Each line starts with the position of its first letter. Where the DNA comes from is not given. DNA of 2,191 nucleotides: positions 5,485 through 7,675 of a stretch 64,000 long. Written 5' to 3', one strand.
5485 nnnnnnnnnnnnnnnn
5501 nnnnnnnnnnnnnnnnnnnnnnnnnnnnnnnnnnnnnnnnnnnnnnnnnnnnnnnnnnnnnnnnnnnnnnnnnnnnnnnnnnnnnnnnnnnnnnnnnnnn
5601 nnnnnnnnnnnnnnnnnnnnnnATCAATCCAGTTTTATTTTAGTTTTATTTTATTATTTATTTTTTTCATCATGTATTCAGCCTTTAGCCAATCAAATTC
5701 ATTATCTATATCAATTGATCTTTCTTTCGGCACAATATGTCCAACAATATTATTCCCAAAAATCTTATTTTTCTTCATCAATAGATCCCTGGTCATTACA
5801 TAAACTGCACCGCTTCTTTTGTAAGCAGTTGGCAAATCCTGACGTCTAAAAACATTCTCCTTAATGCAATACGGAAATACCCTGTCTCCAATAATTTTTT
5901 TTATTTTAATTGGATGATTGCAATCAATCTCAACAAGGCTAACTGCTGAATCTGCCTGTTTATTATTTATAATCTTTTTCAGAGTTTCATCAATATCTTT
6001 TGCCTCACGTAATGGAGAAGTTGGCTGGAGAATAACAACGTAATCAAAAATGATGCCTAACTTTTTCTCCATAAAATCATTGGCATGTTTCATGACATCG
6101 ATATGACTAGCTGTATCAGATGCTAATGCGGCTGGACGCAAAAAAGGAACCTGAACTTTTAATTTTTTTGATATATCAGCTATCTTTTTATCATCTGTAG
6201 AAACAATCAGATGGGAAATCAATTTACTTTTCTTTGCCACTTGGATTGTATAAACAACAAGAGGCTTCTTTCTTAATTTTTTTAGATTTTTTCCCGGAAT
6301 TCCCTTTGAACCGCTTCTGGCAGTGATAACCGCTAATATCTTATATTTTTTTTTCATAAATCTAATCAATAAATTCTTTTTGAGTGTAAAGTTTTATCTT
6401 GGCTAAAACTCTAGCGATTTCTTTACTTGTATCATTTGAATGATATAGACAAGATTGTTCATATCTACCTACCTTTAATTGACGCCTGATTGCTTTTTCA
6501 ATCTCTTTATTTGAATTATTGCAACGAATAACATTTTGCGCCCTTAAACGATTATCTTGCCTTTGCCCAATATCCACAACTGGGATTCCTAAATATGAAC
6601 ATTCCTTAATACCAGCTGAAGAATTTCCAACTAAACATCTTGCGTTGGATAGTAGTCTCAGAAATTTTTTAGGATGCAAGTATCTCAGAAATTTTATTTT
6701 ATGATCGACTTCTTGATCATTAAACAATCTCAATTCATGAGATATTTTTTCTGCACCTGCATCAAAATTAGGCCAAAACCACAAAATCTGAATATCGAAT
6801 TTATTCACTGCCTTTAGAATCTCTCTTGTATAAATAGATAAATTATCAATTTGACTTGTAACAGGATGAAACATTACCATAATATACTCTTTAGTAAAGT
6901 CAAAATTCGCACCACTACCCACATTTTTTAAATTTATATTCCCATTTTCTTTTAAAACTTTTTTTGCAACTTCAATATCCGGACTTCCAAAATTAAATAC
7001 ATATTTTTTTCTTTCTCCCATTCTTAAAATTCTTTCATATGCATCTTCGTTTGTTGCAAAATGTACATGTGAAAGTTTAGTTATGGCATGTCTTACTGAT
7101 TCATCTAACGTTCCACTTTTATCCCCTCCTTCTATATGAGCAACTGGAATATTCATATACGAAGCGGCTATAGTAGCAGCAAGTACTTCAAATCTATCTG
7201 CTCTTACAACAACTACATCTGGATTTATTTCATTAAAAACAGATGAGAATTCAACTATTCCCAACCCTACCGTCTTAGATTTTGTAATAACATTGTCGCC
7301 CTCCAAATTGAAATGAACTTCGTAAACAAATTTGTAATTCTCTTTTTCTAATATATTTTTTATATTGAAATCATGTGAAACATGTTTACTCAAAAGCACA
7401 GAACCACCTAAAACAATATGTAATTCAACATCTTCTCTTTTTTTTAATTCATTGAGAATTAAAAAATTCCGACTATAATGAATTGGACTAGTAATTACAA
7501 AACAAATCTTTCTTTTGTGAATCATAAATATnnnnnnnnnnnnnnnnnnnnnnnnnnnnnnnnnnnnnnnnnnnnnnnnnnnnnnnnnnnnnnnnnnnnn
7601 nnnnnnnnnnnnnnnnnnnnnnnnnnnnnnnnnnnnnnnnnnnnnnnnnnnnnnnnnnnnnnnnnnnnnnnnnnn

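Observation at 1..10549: Nonulosonic-acid (sialic/legionaminic-type) glycan locus with three methyltransferases in a likely reduced-genome bacterium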

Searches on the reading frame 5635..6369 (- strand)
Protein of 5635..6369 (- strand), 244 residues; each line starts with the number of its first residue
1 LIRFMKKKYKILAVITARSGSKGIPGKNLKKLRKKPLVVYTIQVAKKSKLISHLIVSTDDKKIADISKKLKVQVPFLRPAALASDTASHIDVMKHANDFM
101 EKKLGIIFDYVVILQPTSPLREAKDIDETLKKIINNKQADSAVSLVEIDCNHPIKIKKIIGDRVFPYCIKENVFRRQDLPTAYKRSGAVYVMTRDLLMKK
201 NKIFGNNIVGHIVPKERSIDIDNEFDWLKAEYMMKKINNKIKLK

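Call 4: search_protein_families(library=pfam, proteins=[window:5635-6369:-], max_evalue=0.01)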
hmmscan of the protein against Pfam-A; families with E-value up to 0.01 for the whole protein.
window:5635-6369:- (244 aa): 1 family
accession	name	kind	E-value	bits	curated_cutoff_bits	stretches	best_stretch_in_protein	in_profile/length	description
PF02348.25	CTP_transf_3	-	2.5e-26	93.2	22.6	1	13-195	2-171/217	Cytidylyltransferase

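Call 5: search_protein_families(library=ncbifam, proteins=[window:5635-6369:-], max_evalue=0.01)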
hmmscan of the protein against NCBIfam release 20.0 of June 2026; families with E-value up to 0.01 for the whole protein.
window:5635-6369:- (244 aa): 6 families
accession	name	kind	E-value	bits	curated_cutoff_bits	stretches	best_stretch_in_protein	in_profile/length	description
TIGR03584.1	PseF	equivalog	2.5e-48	164.6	205.7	1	12-235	1-221/222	pseudaminic acid cytidylyltransferase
NF003952.0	PRK05450.1-5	subfamily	2.9e-15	56.1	193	1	10-153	2-136/250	3-deoxy-manno-octulosonate cytidylyltransferase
NF003950.0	PRK05450.1-3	subfamily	4.4e-13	49.1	234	1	10-156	2-140/248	3-deoxy-manno-octulosonate cytidylyltransferase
NF009905.0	PRK13368.1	subfamily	3.6e-12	46.1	255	1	10-149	2-130/243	3-deoxy-manno-octulosonate cytidylyltransferase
NF003948.0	PRK05450.1-1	equivalog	1.9e-08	33.8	281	1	8-152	3-138/248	3-deoxy-manno-octulosonate cytidylyltransferase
TIGR00466.1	kdsB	equivalog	4.6e-08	32.8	155.2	1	12-129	4-112/241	3-deoxy-manno-octulosonate cytidylyltransferase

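Call 45: search_solved_structures(query=window:5635-6357:-, max_evalue=0.001)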
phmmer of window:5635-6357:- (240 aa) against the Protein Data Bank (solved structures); distinct sequences matched with E-value up to 0.001: 9.
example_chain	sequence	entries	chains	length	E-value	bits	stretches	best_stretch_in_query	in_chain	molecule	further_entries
6ifd_A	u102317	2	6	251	1.5e-32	116.4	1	7-231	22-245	CMP-N-acetylneuraminate Synthetase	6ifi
9ftb_A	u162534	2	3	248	4.5e-30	108.3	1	7-229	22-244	NeuA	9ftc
1eyr_A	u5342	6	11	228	6.9e-29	104.4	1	7-230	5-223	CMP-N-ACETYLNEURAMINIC ACID SYNTHETASE | N-acylneuraminate cytidylyltransferase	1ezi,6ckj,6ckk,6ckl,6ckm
1qwj_A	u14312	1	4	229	1.4e-15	60.9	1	7-229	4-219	cytidine monophospho-N-acetylneuraminic acid synthetase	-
9t4z_A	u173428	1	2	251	9.5e-14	54.9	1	5-225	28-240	PpNeuA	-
3pol_A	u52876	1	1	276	1.7e-05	27.9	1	9-73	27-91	3-deoxy-manno-octulosonate cytidylyltransferase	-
4fcu_A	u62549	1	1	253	2.3e-05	27.5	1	10-125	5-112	3-deoxy-manno-octulosonate cytidylyltransferase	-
3duv_A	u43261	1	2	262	0.00017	24.6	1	9-70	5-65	3-deoxy-manno-octulosonate cytidylyltransferase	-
1vh3_A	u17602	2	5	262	0.00017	24.6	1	9-70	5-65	3-deoxy-manno-octulosonate cytidylyltransferase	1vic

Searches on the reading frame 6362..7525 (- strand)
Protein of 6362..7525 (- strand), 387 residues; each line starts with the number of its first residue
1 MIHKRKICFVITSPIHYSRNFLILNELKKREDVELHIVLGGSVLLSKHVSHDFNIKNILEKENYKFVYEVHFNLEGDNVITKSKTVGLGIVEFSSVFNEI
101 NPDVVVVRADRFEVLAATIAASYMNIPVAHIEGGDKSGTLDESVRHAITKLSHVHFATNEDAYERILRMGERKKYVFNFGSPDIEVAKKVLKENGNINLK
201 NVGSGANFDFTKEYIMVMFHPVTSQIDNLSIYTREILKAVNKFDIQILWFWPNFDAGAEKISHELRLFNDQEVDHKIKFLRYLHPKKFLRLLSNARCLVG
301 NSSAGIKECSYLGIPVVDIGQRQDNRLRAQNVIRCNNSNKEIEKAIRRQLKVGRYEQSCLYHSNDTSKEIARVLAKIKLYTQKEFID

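Call 4: search_protein_families(library=pfam, proteins=[window:6362-7525:-], max_evalue=0.01)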
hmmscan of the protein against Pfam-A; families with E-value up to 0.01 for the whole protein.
window:6362-7525:- (387 aa): 1 family
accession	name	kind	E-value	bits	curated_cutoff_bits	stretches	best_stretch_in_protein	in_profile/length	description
PF02350.25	Epimerase_2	-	6.4e-68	229.6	30.6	1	26-374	2-346/347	UDP-N-acetylglucosamine 2-epimerase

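Call 5: search_protein_families(library=ncbifam, proteins=[window:6362-7525:-], max_evalue=0.01)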
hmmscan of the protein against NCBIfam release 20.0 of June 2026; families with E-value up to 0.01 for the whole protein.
window:6362-7525:- (387 aa): 2 families
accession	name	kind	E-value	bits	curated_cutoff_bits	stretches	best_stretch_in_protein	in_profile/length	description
TIGR03568.1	NeuC_NnaA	equivalog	4.9e-102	341.5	235.9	1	5-374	1-365/365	UDP-N-acetylglucosamine 2-epimerase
TIGR00236.1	wecB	equivalog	1.6e-19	70.3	210.15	1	25-321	21-302/366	non-hydrolyzing UDP-N-acetylglucosamine 2-epimerase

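Call 6: find_encoding_contigs(protein=window:6362-7525:-, flank=10000, max_places=6)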
Protein window:6362-7525:- (387 aa): 1 contig read that carries it; 1 place shown.
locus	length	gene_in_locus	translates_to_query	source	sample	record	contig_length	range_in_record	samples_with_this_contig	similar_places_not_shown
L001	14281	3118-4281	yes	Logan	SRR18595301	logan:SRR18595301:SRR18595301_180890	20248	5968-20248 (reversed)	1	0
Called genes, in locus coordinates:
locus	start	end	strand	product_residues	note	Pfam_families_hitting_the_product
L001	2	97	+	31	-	?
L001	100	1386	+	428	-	PF01943:Polysacc_synt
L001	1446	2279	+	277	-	PF02353:CMAS, PF13489:Methyltransf_23, PF13649:Methyltransf_25, PF13847:Methyltransf_31, PF08241:Methyltransf_11, PF08242:Methyltransf_12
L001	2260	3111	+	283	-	PF03102:NeuB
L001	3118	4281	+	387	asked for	PF02350:Epimerase_2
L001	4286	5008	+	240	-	PF02348:CTP_transf_3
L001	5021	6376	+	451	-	PF04464:Glyphos_transf (weak)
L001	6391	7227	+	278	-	PF08003:Methyltransf_9 (faint), PF13489:Methyltransf_23, PF06325:PrmA, PF13847:Methyltransf_31, PF08241:Methyltransf_11, PF08242:Methyltransf_12, PF13649:Methyltransf_25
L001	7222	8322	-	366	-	PF13439:Glyco_transf_4, PF00534:Glycos_transf_1, PF13692:Glyco_trans_1_4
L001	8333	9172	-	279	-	-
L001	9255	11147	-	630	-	PF13522:GATase_6, PF13537:GATase_7, PF00733:Asn_synthase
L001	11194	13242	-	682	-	-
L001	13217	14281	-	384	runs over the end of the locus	PF13439:Glyco_transf_4, PF00534:Glycos_transf_1, PF13692:Glyco_trans_1_4, PF13524:Glyco_trans_1_2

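Call 52: search_solved_structures(query=window:6362-7525:-, max_evalue=0.001)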
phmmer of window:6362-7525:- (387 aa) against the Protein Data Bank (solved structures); distinct sequences matched with E-value up to 0.001: 25.
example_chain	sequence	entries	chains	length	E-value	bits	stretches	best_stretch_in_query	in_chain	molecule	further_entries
5xvs_A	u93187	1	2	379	1.6e-51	178.9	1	13-356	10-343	GDP/UDP-N,N'-diacetylbacillosamine 2-epimerase (Hydrolyzing)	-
5zlr_A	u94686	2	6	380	1.6e-51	178.9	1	13-356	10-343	GDP/UDP-N,N'-diacetylbacillosamine 2-epimerase (Hydrolyzing)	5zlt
4zht_A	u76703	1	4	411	7.5e-51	176.7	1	4-380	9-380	Bifunctional UDP-N-acetylglucosamine 2-epimerase/N-acetylmannosamine kinase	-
4neq_A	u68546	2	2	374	2.2e-14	56.8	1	81-355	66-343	UDP-N-acetylglucosamine 2-epimerase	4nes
4hwg_A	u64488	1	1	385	4.8e-09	39.2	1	82-324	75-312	UDP-N-acetylglucosamine 2-epimerase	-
7vza_A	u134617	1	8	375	2.7e-08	36.7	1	102-196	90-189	Putative UDP-N-acetylglucosamine 2-epimerase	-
1f6d_A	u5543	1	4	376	2.8e-08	36.7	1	95-210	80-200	UDP-N-ACETYLGLUCOSAMINE 2-EPIMERASE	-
7vyy_A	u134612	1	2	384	2.9e-08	36.6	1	102-196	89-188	Putative UDP-N-acetylglucosamine 2-epimerase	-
1vgv_A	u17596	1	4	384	3e-08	36.6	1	95-210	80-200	UDP-N-acetylglucosamine 2-epimerase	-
7vz6_A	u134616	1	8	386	3e-08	36.5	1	102-196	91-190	Putative UDP-N-acetylglucosamine 2-epimerase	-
4fkz_A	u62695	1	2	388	5.9e-08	35.6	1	84-194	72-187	UDP-N-acetylglucosamine 2-epimerase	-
1o6c_A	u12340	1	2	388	5.9e-08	35.6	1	84-194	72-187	UDP-N-acetylglucosamine 2-epimerase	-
6vlb_A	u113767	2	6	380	6.2e-08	35.5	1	90-319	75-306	UDP-N-acetylglucosamine 2-epimerase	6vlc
5enz_A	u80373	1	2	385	9.2e-08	35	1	65-200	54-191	UDP-GlcNAc 2-epimerase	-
5dld_A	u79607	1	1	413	1e-07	34.8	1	86-183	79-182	UDP-N-Acetylglucosamine 2-epimerase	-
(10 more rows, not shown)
